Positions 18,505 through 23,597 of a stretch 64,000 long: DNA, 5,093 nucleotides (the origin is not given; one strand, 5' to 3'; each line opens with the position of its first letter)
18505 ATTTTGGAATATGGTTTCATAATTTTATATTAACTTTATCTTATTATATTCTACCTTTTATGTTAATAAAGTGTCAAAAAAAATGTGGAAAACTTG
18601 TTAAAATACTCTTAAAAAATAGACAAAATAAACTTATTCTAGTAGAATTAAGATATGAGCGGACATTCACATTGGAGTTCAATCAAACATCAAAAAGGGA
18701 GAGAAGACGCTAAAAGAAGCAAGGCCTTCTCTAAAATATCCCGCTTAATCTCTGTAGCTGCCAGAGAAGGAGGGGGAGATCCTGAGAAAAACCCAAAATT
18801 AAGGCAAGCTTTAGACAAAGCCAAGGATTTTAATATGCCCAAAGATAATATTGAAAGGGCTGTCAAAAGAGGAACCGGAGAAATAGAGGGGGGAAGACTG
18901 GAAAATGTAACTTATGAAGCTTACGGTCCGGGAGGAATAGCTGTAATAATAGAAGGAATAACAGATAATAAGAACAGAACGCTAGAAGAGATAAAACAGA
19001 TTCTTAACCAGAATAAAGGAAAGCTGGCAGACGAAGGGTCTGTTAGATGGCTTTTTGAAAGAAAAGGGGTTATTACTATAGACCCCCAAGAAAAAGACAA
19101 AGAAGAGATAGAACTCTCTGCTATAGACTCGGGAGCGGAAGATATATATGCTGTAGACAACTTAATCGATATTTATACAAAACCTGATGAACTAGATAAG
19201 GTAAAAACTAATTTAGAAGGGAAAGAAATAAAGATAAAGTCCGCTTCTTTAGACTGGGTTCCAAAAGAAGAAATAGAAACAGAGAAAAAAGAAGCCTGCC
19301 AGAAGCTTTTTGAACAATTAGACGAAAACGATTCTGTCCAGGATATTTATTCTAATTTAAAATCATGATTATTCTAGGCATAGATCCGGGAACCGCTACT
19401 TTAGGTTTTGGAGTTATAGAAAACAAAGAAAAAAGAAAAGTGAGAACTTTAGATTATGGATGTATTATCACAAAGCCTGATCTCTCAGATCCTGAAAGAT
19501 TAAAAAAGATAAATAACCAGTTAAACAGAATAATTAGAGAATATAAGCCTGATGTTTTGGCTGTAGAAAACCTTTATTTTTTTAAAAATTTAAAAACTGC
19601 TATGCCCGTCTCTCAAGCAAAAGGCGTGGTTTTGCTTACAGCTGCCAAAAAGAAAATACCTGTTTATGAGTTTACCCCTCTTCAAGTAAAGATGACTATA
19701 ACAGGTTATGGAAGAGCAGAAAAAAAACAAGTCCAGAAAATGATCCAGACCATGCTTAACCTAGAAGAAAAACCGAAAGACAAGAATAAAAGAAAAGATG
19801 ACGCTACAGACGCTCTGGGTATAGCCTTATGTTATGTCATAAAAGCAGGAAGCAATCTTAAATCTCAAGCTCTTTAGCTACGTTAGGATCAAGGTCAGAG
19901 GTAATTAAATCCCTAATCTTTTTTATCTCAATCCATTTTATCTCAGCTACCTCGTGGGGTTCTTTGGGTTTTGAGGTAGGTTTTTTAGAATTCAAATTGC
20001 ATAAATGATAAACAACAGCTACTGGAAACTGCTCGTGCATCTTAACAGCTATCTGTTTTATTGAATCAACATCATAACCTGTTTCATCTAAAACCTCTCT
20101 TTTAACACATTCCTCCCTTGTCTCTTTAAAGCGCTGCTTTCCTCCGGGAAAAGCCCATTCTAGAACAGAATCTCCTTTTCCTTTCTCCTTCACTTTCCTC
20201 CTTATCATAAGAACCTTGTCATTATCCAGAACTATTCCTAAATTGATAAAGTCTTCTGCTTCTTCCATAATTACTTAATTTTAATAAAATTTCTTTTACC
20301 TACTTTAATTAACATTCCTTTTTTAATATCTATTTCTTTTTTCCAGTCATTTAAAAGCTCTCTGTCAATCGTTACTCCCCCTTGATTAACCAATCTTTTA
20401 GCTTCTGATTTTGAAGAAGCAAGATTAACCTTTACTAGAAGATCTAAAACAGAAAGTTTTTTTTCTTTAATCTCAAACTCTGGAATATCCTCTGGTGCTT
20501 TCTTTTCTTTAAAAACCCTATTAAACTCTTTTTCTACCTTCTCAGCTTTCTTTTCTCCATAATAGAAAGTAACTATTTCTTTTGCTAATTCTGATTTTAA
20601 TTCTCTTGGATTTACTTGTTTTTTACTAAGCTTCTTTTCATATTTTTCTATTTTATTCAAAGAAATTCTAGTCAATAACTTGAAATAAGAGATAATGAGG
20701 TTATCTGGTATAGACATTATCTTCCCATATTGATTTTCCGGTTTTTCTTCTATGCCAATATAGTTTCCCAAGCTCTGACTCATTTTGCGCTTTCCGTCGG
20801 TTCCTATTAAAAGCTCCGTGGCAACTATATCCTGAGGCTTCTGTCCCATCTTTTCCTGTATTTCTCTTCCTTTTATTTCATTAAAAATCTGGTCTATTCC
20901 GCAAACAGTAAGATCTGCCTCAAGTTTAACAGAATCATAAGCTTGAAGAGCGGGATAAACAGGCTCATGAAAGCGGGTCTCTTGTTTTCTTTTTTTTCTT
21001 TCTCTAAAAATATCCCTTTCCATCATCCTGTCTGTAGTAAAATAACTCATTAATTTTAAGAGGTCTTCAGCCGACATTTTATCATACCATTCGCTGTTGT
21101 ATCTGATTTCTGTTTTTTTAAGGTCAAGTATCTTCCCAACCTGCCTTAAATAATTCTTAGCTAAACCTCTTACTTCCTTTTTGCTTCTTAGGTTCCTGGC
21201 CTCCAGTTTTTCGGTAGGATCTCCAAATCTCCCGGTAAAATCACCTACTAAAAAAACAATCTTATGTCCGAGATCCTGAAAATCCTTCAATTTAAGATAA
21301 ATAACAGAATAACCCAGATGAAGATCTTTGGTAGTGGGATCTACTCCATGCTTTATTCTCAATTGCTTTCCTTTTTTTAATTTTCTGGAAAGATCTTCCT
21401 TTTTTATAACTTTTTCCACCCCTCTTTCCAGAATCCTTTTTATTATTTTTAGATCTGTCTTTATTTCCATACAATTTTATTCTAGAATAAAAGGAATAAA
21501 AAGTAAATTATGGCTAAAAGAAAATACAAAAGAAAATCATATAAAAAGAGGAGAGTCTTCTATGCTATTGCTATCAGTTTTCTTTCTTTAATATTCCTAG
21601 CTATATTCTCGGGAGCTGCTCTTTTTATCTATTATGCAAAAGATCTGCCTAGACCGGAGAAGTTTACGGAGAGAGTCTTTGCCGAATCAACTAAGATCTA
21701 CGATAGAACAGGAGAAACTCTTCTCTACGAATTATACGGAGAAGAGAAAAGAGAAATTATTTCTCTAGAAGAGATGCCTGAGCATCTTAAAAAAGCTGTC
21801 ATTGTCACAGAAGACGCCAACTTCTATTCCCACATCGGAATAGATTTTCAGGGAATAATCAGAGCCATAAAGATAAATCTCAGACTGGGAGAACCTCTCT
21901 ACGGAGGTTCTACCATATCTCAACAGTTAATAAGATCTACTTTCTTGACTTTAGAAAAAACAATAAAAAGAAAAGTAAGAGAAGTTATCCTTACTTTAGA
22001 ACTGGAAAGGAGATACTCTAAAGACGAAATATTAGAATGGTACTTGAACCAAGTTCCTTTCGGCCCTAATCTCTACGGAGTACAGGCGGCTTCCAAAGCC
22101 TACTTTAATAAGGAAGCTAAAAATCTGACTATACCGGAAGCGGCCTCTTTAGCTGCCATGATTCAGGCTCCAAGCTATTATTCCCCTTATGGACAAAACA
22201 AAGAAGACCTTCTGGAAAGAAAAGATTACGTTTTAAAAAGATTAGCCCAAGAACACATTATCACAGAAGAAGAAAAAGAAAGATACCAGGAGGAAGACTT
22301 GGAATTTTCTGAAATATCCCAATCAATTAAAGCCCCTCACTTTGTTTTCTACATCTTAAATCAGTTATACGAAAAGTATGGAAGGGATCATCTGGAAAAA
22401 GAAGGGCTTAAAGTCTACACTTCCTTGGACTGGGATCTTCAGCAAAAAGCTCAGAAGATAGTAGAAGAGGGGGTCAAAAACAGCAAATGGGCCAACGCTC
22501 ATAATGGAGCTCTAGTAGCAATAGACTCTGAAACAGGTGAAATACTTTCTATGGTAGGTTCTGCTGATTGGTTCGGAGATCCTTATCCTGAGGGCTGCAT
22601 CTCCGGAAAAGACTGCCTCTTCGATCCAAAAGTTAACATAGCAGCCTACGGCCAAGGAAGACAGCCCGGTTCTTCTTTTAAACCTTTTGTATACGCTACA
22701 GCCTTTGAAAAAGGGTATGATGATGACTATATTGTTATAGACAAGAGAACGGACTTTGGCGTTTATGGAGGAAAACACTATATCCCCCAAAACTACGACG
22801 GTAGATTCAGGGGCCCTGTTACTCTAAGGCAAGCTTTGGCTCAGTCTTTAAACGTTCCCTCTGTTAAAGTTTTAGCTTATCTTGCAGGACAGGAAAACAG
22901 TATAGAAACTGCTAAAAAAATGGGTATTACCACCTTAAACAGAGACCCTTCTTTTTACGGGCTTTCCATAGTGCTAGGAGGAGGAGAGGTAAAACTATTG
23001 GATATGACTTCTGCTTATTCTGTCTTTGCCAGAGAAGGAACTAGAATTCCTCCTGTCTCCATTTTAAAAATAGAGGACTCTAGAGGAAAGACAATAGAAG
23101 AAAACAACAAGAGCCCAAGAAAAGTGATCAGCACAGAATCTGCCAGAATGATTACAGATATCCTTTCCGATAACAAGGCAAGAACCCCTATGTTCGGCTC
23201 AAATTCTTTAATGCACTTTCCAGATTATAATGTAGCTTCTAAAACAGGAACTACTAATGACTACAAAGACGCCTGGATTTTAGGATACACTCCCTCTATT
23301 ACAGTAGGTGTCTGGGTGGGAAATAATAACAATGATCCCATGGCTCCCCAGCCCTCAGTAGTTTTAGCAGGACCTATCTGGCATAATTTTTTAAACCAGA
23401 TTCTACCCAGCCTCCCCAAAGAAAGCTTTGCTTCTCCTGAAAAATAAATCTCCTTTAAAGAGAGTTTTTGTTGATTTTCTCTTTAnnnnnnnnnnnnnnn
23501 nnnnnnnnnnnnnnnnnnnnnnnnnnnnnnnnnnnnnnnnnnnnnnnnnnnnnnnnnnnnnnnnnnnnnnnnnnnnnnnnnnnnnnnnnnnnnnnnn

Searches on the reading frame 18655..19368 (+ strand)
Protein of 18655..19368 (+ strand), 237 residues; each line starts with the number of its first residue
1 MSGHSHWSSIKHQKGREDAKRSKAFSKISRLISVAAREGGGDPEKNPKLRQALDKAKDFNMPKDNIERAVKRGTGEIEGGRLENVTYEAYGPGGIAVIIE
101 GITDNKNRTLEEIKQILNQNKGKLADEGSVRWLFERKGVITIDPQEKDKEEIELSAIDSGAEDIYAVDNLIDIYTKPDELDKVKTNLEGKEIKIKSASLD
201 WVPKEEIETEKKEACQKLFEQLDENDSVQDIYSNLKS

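Call 38: search_protein_families(library=pfam, proteins=[window:18655-19368:+], max_evalue=0.001)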
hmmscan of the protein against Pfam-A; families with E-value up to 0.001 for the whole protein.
window:18655-19368:+ (237 aa): 2 families
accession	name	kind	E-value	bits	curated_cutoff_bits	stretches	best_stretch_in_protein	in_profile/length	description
PF01709.26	Transcrip_reg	-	5e-51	173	27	1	83-235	2-160/160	TACO1/YebC second and third domain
PF20772.2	TACO1_YebC_N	-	4.9e-33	113.9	36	1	5-76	1-73/73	TACO1/YebC protein N-terminal domain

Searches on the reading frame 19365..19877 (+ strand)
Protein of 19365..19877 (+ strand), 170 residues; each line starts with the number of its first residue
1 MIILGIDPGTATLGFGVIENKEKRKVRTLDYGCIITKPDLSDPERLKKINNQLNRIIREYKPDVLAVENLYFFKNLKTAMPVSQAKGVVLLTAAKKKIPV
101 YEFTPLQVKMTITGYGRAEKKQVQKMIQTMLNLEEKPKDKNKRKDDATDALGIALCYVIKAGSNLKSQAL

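Call 38: search_protein_families(library=pfam, proteins=[window:19365-19877:+], max_evalue=0.001)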
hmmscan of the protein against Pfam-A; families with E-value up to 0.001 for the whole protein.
window:19365-19877:+ (170 aa): 2 families
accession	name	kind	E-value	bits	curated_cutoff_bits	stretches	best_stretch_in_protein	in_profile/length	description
PF02075.23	RuvC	-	4.5e-47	160.1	22.2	1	3-156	1-147/148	Crossover junction endodeoxyribonuclease RuvC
PF04848.19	Pox_A22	-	6.4e-08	33.3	22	1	1-160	1-142/143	Poxvirus A22 protein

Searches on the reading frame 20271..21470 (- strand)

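Call 38: search_protein_families(library=pfam, proteins=[window:20271-21470:-], max_evalue=0.001)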
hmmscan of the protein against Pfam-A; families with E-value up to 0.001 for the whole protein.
window:20271-21470:- (399 aa): 3 families
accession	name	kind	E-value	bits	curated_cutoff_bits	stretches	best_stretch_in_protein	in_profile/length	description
PF00579.31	tRNA-synt_1b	-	1.3e-63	215.5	21.1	1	33-321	2-292/292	tRNA synthetases class I (W and Y)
PF22421.1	SYY_C-terminal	-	2e-09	37.7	27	1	325-395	5-80/83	Tyrosine--tRNA ligase SYY-like C-terminal domain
PF01479.30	S4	-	1.1e-05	25.5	22.8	1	343-374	5-36/48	S4 domain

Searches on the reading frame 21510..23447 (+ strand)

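Call 59: search_protein_families(library=pfam, proteins=[window:21510-23447:+], max_evalue=0.0001)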
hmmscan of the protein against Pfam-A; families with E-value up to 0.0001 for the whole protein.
window:21510-23447:+ (645 aa): 2 families
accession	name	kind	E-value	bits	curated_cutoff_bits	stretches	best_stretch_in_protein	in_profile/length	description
PF00912.28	Transgly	-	7.9e-63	211.5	27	1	72-245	5-177/178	Transglycosylase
PF00905.27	Transpeptidase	-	1.2e-24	87.5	22.1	1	333-598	1-268/299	Penicillin binding protein transpeptidase domain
